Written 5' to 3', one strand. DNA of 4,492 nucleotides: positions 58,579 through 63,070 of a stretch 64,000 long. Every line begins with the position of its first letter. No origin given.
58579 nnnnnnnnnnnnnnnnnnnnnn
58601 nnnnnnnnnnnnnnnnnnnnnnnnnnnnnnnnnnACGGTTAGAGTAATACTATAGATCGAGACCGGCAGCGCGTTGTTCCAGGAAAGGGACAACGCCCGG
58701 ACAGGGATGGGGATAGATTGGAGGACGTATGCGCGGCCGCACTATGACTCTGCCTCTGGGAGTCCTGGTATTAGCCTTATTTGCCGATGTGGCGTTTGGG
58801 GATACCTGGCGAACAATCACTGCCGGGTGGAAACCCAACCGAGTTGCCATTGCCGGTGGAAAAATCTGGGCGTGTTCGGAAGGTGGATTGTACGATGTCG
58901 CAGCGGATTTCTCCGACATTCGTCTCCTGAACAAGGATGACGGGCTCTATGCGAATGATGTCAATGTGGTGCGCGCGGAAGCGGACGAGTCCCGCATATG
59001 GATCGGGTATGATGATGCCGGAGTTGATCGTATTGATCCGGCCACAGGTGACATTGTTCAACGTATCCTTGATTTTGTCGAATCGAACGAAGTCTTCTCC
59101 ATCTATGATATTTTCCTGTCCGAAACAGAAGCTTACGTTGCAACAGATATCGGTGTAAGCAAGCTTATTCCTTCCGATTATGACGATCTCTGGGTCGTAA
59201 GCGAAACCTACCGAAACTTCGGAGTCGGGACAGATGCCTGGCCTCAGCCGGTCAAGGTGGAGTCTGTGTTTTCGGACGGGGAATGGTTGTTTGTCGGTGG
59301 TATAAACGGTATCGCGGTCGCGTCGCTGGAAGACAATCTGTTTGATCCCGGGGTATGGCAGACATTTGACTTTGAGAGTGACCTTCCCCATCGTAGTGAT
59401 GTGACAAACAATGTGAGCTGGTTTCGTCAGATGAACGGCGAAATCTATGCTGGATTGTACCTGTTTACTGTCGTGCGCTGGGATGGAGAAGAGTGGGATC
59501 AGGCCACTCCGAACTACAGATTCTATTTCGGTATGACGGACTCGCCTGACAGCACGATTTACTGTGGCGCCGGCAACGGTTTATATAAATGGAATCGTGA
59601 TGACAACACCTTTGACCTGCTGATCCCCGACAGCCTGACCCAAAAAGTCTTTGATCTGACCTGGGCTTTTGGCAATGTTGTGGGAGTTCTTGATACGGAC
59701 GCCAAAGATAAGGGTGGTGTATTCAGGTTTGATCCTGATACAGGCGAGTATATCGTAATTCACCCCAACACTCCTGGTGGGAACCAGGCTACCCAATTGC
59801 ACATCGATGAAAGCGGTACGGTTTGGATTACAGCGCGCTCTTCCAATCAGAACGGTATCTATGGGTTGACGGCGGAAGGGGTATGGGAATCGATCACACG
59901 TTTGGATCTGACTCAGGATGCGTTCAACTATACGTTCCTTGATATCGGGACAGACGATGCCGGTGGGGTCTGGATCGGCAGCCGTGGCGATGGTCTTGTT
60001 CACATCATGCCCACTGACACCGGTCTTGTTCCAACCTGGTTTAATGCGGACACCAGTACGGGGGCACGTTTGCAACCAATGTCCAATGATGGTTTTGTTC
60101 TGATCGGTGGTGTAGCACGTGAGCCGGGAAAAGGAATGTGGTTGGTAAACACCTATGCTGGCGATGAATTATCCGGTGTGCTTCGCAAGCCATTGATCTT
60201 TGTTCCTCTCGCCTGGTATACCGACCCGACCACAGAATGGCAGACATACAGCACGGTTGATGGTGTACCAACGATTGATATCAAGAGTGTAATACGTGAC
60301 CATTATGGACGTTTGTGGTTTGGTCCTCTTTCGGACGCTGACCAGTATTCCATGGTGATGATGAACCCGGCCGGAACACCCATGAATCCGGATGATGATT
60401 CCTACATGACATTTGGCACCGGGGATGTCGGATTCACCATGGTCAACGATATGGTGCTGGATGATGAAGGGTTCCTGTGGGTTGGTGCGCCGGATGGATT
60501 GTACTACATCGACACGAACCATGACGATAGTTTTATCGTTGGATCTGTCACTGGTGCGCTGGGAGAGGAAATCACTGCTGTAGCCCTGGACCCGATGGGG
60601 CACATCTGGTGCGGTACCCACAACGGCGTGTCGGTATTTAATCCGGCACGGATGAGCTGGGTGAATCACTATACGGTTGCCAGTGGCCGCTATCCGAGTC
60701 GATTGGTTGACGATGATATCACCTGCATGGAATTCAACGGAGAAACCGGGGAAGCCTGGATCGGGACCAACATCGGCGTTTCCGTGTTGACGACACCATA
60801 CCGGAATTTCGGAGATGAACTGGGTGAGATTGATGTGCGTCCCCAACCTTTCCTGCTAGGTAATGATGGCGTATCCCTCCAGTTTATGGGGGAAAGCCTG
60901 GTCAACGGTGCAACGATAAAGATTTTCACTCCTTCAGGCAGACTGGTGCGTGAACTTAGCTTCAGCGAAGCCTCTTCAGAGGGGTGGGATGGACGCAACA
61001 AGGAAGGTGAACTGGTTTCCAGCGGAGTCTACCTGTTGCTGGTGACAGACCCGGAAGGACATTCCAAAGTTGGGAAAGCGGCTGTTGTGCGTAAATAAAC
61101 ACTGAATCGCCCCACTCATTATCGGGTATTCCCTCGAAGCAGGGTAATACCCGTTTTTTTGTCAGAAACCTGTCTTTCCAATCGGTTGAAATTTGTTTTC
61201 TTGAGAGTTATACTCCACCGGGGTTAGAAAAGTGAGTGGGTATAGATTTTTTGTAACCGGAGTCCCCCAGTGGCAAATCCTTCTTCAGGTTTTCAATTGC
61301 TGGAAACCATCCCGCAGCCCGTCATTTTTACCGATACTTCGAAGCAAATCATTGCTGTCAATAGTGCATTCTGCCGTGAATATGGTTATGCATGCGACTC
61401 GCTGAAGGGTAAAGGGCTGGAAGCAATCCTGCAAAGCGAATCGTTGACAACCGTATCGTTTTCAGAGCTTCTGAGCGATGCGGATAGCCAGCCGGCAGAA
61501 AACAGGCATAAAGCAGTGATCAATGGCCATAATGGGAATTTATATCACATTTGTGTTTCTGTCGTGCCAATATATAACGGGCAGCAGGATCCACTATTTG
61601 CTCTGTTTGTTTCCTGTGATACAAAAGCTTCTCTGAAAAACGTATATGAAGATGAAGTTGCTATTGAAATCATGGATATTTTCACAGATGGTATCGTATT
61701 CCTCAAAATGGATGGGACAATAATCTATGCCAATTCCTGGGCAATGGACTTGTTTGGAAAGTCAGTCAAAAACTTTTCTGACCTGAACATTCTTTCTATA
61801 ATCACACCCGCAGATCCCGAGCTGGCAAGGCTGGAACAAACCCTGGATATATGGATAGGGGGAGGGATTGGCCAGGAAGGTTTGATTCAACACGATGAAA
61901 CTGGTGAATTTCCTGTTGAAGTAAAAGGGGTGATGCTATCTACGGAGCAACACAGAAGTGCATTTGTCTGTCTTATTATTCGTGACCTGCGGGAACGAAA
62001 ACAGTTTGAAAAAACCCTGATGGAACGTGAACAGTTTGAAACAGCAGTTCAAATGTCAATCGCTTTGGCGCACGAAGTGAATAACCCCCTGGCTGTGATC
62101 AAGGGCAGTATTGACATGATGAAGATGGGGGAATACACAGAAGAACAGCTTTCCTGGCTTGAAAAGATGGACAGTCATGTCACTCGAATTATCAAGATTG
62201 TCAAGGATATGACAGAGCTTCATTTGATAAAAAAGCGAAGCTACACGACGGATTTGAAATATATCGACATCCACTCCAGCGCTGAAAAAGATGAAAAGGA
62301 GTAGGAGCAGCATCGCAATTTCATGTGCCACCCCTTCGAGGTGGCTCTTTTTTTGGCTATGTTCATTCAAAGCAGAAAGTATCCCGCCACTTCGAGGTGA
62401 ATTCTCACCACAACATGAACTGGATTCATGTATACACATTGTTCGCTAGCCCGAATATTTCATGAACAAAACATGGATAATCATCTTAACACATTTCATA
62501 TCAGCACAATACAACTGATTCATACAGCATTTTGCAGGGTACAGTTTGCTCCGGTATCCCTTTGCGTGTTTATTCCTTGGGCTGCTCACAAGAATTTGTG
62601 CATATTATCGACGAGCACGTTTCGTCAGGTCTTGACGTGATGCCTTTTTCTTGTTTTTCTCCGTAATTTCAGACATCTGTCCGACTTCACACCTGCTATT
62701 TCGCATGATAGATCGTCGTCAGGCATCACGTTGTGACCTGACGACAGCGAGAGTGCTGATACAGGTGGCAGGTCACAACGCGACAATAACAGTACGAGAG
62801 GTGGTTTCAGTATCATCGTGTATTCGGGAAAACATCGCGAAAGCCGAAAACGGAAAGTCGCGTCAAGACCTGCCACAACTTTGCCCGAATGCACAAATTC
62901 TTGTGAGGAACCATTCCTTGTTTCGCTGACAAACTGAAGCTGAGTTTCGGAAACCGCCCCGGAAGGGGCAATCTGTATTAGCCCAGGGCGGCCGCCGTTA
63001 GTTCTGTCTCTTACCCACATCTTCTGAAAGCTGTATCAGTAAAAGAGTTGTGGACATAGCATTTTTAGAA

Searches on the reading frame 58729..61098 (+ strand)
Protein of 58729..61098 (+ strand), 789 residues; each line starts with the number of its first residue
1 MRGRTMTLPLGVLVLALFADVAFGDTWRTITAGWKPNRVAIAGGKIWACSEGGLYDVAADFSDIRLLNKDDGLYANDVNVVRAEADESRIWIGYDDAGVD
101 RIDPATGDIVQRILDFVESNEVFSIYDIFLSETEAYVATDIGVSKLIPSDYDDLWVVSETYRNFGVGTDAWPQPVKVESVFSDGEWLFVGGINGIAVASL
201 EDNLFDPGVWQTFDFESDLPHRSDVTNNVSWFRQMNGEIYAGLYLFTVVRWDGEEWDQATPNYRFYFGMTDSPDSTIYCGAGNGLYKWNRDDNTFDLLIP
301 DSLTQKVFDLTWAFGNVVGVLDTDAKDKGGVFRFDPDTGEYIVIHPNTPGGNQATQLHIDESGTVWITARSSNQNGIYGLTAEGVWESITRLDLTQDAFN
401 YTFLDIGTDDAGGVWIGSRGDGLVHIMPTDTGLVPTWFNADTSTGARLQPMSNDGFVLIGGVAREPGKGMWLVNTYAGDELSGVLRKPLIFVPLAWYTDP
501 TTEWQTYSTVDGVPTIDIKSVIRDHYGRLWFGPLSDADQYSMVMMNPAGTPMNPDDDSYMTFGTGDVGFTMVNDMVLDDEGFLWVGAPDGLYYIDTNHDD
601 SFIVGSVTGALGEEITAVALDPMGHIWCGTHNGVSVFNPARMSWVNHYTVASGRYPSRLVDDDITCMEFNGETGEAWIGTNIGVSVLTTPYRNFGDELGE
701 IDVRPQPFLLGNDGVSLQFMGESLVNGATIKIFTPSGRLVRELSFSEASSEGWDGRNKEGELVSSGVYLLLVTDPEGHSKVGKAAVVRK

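Call 21: search_protein_families(library=pfam, proteins=[window:58729-61098:+])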
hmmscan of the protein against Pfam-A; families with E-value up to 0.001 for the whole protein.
window:58729-61098:+ (789 aa): 3 families
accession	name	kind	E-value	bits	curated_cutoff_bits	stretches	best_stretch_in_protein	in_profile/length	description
PF07494.17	Reg_prop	-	2.2e-10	39.9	20.4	0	514-532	3-21/24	Two component regulator propeller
PF21544.3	PorZ_N_b_propeller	-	3.2e-10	41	27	1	46-211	1-154/154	TSS9, PorZ, N-terminal beta-propeller domain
PF13860.13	FlgD_ig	-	8.3e-05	22.9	27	0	714-773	11-74/79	FlgD Ig-like domain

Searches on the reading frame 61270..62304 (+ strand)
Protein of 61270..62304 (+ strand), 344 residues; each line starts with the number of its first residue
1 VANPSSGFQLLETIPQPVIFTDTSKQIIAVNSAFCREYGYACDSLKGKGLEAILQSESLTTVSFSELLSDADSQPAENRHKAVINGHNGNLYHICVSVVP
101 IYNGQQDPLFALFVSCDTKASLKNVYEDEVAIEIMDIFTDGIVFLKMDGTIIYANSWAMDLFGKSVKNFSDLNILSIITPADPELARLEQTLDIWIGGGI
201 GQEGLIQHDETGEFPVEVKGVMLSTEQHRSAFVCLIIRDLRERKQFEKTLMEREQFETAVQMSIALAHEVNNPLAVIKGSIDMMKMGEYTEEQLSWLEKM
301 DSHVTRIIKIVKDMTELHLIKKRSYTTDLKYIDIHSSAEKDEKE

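Call 9: search_protein_families(library=pfam, proteins=[window:61270-62304:+])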
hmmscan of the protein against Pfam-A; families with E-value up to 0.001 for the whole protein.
window:61270-62304:+ (344 aa): 5 families
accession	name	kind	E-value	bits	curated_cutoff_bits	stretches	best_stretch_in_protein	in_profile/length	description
PF13426.13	PAS_9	-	6.9e-15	55.6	27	2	16-110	2-93/103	PAS domain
PF08448.16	PAS_4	-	7e-12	46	23.1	1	11-118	1-105/110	PAS fold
PF00989.32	PAS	-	7.7e-12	45.7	22.6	1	9-113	5-108/113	PAS fold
PF13188.13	PAS_8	-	1.9e-10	40.7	21.8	1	9-48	5-41/65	PAS domain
PF00512.31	HisKA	-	2.4e-10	40.7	26.9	1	265-317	8-60/66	His Kinase A (phospho-acceptor) domain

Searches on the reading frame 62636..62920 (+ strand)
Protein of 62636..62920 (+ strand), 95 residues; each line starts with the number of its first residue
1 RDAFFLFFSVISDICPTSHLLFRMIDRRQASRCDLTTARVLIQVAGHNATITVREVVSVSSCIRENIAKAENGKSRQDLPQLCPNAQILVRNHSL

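Call 49: find_homologous_proteins(query=window:62636-62920:+, max_evalue=0.001)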
Query seq(95 aa) (95 aa): 2 proteins with E <= 0.001 among 2 candidates.
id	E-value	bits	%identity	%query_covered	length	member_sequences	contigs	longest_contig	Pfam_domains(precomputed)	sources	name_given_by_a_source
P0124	7.9e-24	101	78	72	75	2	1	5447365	-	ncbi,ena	-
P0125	1.9e-19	87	77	65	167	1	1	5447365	-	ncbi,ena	-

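Call 75: find_encoding_contigs(protein=P0125, flank=10000, max_places=5)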
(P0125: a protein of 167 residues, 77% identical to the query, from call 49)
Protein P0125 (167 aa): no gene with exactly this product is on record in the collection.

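Call 86: search_protein_families(library=pfam, max_evalue=0.01, proteins=[window:62636-62920:+])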
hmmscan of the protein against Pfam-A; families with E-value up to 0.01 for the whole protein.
seq(95 aa): 0 families
